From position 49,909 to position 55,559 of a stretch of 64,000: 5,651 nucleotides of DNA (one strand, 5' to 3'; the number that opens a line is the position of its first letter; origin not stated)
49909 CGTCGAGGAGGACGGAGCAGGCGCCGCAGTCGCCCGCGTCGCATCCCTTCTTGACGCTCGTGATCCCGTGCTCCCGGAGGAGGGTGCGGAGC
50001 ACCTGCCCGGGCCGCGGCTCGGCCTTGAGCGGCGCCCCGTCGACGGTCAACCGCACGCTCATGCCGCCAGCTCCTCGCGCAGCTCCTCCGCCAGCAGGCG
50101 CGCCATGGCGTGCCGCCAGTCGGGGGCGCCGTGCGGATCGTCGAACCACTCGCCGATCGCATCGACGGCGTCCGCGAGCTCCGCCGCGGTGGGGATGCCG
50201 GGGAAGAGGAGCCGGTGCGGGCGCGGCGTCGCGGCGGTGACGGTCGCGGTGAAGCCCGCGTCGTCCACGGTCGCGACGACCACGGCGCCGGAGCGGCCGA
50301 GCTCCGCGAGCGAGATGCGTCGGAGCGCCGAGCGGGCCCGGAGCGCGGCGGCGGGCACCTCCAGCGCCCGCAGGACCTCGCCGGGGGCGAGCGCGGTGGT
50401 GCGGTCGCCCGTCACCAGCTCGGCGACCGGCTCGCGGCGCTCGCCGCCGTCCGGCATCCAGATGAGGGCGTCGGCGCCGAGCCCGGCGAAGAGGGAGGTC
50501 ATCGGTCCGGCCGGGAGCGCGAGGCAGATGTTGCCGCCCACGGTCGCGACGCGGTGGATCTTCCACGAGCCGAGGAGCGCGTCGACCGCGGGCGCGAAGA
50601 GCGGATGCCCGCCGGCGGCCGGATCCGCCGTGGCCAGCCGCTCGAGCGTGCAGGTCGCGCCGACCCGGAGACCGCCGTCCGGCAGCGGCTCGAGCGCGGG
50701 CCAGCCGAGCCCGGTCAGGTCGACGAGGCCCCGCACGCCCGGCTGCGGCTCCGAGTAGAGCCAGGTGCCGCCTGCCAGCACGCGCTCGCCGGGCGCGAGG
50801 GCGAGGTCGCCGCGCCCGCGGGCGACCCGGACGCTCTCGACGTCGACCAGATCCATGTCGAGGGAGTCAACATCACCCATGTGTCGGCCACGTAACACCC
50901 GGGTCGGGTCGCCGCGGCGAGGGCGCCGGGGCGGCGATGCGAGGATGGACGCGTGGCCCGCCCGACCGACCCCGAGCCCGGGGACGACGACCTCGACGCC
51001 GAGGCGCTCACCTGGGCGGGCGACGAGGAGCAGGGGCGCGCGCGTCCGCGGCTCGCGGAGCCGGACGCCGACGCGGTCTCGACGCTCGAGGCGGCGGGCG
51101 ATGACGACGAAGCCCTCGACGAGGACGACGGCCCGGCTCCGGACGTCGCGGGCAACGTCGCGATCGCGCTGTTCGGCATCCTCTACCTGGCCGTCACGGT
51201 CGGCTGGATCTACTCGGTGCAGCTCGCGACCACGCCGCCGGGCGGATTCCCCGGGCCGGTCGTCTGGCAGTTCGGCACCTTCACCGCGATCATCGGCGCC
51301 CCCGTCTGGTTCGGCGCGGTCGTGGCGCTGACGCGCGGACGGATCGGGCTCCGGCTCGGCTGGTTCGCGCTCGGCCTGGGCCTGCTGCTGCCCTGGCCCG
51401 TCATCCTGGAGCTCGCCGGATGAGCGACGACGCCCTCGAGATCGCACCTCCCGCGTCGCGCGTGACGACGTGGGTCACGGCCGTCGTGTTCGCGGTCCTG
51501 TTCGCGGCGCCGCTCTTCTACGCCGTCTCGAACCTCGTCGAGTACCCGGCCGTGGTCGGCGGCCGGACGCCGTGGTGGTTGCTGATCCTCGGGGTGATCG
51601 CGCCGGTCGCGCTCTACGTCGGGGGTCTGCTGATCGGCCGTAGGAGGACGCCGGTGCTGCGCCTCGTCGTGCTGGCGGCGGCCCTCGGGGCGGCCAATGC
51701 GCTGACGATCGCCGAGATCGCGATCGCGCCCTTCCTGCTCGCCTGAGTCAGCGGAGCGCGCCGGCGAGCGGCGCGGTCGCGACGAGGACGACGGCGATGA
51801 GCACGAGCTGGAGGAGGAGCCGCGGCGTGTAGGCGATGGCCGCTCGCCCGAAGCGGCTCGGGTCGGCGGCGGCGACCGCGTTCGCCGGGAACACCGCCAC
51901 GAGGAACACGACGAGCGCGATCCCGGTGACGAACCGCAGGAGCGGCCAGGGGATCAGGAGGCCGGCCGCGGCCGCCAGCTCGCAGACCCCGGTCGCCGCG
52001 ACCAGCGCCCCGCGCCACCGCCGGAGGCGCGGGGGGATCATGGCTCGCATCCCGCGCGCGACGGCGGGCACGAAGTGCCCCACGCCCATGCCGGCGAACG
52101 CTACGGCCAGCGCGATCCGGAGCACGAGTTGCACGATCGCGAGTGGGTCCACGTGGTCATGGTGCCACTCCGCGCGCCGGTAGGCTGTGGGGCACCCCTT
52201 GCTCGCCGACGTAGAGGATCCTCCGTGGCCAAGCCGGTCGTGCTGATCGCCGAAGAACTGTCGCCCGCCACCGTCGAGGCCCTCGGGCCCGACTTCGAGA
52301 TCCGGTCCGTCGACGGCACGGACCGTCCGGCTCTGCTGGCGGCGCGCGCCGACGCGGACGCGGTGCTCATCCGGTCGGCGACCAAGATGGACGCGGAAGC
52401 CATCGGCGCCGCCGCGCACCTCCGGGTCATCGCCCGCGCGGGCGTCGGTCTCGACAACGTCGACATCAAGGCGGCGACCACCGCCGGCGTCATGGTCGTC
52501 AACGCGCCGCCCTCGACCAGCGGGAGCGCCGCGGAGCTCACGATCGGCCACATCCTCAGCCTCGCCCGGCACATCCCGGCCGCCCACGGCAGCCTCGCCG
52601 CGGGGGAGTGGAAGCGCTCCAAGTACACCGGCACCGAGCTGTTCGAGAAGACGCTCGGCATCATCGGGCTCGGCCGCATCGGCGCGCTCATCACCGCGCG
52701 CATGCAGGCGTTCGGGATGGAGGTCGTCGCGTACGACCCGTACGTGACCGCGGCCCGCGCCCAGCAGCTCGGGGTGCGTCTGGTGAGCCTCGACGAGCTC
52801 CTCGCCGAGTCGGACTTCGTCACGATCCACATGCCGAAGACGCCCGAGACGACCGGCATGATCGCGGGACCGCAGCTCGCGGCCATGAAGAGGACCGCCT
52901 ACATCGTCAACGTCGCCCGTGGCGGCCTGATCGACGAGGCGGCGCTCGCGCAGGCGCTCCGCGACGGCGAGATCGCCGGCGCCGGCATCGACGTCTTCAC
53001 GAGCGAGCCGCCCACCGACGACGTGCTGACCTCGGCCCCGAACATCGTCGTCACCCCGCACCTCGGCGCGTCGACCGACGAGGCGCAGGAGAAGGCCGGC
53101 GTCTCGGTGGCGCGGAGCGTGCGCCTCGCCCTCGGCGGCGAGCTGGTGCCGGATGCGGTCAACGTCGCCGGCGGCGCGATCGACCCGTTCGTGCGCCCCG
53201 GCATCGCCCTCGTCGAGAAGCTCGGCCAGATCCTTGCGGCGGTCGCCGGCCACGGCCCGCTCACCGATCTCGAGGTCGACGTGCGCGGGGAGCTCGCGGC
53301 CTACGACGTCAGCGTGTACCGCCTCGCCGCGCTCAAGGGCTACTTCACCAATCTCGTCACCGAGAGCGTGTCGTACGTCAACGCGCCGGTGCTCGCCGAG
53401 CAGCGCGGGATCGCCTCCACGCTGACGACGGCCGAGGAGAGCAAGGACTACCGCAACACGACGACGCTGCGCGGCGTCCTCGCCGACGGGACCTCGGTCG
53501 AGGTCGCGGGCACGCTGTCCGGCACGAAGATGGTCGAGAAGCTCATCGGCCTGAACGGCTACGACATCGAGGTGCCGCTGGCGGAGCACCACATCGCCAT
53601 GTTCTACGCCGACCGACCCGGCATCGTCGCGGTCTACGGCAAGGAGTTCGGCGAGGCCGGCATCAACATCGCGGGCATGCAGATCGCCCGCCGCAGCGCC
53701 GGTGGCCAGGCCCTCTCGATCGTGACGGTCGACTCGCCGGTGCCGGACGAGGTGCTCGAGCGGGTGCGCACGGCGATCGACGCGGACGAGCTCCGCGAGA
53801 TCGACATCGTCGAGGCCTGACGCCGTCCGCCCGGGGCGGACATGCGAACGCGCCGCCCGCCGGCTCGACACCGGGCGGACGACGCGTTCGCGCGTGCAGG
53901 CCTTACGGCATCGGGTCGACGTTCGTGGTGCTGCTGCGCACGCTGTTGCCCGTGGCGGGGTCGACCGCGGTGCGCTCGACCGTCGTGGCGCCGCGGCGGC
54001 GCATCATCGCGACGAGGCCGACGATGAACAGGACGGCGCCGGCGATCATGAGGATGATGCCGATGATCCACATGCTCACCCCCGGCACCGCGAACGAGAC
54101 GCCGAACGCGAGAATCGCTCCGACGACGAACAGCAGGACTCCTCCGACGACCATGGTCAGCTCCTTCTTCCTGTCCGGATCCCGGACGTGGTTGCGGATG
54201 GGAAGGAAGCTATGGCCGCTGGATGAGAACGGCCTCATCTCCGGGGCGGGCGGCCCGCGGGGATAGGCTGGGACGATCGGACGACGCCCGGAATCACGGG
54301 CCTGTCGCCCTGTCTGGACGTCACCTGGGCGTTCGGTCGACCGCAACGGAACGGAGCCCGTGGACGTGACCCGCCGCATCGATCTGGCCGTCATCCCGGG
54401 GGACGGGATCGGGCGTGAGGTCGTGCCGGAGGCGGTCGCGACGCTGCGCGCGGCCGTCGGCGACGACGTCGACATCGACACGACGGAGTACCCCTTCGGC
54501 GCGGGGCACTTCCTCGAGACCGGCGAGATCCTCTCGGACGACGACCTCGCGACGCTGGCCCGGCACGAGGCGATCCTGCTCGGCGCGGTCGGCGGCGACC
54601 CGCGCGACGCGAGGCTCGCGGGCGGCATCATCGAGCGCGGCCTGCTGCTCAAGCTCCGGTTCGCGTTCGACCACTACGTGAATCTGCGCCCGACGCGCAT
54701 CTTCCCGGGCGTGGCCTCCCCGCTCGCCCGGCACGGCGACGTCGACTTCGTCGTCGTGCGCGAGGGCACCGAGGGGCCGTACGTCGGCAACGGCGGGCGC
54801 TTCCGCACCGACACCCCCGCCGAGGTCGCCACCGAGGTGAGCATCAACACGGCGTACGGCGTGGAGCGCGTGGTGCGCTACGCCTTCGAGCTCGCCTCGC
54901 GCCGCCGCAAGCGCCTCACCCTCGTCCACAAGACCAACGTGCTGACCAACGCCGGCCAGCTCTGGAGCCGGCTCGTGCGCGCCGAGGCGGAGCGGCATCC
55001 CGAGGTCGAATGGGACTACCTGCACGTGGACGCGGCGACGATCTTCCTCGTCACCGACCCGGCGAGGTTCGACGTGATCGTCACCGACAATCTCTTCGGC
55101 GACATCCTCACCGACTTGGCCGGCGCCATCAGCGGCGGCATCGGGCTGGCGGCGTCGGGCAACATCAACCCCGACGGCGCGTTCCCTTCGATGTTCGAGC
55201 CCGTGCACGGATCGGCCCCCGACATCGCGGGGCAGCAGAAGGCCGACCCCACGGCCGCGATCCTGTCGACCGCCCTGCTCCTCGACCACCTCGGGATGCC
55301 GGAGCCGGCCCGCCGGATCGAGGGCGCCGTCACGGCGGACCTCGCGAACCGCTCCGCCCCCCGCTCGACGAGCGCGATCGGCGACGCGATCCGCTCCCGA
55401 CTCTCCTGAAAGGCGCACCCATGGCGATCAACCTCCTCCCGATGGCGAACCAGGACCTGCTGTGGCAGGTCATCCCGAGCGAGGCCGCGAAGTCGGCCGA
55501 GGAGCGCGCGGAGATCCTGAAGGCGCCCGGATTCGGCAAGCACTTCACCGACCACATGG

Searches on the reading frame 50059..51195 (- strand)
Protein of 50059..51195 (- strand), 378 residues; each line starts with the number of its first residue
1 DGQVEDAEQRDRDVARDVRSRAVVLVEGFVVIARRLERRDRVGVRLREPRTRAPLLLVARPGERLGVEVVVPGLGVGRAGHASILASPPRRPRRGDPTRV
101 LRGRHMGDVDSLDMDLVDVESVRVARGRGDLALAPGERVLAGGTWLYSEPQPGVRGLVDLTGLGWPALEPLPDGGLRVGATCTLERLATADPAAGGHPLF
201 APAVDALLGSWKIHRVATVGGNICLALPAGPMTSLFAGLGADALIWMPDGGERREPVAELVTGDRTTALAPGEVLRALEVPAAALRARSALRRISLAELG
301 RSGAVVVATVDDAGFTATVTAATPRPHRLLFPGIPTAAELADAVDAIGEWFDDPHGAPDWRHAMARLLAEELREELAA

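Call 22: search_protein_families(library=pfam, proteins=[window:50059-51195:-], max_evalue=0.0001)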
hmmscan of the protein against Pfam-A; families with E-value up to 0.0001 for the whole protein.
window:50059-51195:- (378 aa): 1 family
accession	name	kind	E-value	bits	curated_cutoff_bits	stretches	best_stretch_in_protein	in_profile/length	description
PF00941.27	FAD_binding_5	-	2.9e-15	56.9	27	1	135-282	22-169/170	FAD binding domain in molybdopterin dehydrogenase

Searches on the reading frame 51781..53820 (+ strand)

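Call 22: search_protein_families(library=pfam, proteins=[window:51781-53820:+], max_evalue=0.0001)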
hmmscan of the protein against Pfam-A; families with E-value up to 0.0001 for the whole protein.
window:51781-53820:+ (679 aa): 4 families
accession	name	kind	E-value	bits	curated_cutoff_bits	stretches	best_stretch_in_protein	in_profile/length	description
PF02826.25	2-Hacid_dh_C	-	4.8e-63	212.2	25.1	1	255-429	1-178/178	D-isomer specific 2-hydroxyacid dehydrogenase, NAD binding domain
PF00389.36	2-Hacid_dh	-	1e-28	100.1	24.6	1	154-461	1-134/134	D-isomer specific 2-hydroxyacid dehydrogenase, catalytic domain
PF19304.4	PGDH_inter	-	1.4e-16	61.1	27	1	472-583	3-111/119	D-3-phosphoglycerate dehydrogenase intervening domain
PF01842.31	ACT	-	3e-06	27.3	27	1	607-664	5-63/66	ACT domain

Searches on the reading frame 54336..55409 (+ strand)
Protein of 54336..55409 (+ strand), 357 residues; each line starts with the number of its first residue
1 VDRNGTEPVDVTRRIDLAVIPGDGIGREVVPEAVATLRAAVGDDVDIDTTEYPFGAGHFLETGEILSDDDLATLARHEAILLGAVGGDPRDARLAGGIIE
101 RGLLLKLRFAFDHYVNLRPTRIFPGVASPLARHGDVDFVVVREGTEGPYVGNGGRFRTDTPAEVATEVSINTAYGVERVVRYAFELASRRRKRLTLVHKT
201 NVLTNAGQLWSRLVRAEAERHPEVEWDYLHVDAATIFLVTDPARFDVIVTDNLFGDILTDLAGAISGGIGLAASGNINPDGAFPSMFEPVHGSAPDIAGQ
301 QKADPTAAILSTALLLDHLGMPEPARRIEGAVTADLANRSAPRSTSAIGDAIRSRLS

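Call 22: search_protein_families(library=pfam, proteins=[window:54336-55409:+], max_evalue=0.0001)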
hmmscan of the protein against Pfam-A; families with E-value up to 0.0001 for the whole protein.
window:54336-55409:+ (357 aa): 1 family
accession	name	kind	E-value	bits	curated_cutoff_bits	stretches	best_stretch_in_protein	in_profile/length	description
PF00180.25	Iso_dh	-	2.6e-83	280.6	27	1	17-340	2-327/348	Isocitrate/isopropylmalate dehydrogenase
